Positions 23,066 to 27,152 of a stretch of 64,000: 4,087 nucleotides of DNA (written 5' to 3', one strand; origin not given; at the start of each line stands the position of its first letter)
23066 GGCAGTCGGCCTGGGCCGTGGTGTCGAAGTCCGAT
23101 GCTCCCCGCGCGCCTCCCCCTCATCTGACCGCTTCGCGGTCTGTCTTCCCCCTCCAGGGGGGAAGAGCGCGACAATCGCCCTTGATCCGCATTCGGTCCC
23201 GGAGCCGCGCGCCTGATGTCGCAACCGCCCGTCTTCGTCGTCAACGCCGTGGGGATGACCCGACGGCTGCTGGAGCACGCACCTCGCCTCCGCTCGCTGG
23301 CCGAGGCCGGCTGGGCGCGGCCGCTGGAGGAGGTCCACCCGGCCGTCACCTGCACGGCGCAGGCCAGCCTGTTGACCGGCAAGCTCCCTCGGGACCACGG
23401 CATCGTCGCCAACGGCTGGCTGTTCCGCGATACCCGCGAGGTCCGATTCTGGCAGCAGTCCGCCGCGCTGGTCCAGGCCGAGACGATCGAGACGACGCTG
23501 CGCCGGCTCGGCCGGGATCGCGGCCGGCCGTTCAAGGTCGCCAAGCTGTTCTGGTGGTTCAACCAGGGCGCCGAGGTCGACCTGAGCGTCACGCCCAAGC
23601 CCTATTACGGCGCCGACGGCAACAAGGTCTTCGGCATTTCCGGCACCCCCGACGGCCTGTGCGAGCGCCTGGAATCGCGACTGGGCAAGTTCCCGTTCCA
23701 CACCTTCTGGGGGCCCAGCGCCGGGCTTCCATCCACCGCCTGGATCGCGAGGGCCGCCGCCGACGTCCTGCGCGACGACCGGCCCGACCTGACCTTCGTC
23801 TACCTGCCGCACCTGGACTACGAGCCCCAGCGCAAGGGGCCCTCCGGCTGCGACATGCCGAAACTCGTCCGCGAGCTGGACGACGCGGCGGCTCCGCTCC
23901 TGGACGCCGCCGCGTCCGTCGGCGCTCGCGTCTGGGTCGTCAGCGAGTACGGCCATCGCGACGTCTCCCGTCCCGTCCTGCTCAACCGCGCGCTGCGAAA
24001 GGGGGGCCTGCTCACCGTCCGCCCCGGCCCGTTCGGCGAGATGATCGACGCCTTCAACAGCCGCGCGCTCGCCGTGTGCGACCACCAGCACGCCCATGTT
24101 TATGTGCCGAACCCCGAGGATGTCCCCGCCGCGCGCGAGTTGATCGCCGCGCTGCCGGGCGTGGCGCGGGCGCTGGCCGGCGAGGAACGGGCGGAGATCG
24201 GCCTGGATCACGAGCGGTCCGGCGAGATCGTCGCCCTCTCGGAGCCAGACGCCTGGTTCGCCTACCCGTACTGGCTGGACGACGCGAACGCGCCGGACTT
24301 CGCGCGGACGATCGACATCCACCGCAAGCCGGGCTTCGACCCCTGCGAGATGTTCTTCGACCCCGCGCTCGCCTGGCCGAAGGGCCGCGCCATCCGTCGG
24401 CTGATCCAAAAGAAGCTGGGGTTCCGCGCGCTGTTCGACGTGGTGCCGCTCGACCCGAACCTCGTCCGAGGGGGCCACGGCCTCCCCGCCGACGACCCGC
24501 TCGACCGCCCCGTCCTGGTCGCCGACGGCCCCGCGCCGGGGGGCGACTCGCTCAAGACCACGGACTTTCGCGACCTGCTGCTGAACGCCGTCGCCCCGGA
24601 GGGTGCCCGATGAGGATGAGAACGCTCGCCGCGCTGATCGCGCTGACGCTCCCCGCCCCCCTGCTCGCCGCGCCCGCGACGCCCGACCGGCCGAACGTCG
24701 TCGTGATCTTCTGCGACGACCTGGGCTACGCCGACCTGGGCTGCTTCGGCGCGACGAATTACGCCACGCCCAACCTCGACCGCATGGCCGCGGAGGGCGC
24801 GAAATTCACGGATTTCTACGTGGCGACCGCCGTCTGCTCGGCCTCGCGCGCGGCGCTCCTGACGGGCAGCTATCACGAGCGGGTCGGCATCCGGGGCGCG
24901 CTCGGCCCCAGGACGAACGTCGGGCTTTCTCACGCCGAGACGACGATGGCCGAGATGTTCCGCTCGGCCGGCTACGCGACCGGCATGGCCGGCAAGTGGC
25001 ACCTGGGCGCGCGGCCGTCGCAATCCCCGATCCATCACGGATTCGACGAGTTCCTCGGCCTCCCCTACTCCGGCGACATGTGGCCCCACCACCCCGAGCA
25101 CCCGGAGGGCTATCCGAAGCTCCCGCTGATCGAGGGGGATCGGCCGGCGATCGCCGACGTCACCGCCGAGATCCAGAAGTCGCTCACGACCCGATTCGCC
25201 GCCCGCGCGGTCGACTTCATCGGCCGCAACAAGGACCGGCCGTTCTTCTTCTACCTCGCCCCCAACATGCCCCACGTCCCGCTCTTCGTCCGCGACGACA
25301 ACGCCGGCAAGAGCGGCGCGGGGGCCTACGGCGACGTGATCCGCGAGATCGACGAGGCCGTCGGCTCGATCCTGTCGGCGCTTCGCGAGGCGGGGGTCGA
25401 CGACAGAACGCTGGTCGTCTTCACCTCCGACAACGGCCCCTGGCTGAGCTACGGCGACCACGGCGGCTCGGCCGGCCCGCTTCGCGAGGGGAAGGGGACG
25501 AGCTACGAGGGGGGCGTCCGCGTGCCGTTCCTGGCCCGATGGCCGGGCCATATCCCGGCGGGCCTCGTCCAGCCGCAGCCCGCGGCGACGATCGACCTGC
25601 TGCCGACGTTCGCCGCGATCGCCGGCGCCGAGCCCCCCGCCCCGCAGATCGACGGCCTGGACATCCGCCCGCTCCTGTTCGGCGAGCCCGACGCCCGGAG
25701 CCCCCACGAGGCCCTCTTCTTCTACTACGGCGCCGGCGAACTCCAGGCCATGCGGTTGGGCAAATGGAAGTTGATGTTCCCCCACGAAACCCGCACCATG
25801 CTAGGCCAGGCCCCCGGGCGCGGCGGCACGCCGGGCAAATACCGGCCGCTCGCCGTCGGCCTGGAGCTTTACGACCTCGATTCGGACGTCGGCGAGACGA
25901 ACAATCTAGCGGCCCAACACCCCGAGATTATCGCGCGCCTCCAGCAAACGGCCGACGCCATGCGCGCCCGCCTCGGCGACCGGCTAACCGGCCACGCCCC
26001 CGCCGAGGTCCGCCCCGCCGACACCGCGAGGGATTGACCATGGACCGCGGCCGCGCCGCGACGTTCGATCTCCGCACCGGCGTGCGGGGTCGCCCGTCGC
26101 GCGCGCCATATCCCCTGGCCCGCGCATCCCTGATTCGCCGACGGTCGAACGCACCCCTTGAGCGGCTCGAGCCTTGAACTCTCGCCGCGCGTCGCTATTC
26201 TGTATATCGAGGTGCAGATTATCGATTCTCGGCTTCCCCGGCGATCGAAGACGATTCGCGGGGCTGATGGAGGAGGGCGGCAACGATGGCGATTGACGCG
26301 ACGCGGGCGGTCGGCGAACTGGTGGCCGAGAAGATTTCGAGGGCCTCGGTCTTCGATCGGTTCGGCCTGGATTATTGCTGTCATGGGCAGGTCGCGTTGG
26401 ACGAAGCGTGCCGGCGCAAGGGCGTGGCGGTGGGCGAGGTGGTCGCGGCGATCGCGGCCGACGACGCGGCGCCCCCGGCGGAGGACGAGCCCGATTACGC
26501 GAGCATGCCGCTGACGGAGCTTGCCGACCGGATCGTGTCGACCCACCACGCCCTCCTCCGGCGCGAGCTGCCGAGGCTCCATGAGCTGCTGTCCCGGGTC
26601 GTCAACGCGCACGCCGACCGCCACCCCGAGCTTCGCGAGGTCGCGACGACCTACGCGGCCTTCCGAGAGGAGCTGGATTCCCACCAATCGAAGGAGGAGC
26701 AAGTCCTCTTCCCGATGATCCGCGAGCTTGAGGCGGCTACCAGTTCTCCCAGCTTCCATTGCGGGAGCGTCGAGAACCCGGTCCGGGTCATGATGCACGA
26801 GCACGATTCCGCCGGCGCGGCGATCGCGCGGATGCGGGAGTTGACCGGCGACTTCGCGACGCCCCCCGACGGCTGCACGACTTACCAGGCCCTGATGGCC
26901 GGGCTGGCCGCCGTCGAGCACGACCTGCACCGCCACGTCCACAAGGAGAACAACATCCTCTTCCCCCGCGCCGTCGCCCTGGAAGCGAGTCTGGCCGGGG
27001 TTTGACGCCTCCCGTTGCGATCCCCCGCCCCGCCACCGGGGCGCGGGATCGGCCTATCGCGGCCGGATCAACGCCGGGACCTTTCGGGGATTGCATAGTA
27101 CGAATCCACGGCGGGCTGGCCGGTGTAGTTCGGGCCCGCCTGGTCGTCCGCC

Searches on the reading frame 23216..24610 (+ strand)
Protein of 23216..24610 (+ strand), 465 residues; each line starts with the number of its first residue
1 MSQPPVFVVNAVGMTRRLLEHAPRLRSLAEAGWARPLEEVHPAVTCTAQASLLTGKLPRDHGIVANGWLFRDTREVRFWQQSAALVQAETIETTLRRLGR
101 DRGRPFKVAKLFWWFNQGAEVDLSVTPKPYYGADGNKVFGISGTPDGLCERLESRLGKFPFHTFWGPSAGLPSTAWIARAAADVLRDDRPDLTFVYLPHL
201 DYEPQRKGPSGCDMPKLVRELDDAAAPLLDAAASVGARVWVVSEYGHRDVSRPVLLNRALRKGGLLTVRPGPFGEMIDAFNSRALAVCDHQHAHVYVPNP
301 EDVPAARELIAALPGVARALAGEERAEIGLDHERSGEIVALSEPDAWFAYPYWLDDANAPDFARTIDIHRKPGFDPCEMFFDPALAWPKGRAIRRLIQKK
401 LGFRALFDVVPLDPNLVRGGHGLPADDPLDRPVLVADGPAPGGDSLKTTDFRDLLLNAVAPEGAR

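Call 91: search_protein_families(library=pfam, proteins=[window:23216-24610:+], max_evalue=0.001)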
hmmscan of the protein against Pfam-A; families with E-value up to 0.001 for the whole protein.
window:23216-24610:+ (465 aa): 1 family
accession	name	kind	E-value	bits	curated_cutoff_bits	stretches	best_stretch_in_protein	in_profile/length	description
PF01663.27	Phosphodiest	-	3.1e-47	162.3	23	1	7-375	2-342/342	Type I phosphodiesterase / nucleotide pyrophosphatase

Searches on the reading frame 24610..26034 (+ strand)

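Call 91: search_protein_families(library=pfam, proteins=[window:24610-26034:+], max_evalue=0.001)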
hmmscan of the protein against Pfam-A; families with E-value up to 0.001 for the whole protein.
window:24610-26034:+ (475 aa): 4 families
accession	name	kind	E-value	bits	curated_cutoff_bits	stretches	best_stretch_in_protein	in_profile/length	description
PF00884.28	Sulfatase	-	6.3e-65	219.9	25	1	28-339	1-300/301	Sulfatase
PF14707.11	Sulfatase_C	-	4.3e-11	43.9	30.9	1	364-455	1-96/127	C-terminal region of aryl-sulfatase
PF16347.10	SGSH_C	-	2.1e-09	38.2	29.3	1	298-374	11-86/154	N-sulphoglucosamine sulphohydrolase, C-terminal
PF01663.27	Phosphodiest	-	1.9e-06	28.2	23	1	31-276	2-220/342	Type I phosphodiesterase / nucleotide pyrophosphatase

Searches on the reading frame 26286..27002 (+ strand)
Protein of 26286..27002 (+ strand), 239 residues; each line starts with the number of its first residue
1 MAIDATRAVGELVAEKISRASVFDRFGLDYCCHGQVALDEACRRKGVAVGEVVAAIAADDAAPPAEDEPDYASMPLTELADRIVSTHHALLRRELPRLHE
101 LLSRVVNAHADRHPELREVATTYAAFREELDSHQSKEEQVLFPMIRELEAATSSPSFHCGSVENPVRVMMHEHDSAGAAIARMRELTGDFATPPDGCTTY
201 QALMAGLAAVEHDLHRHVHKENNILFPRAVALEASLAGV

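Call 91: search_protein_families(library=pfam, proteins=[window:26286-27002:+], max_evalue=0.001)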
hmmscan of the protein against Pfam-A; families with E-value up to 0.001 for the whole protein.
window:26286-27002:+ (239 aa): 2 families
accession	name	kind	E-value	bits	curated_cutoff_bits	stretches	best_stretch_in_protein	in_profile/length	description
PF01814.28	Hemerythrin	-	6.5e-20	72.3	25.3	1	82-229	4-127/127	Hemerythrin HHE cation binding domain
PF04405.19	ScdA_N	-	3.6e-18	65.4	32.5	1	7-58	3-54/56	Domain of Unknown function (DUF542)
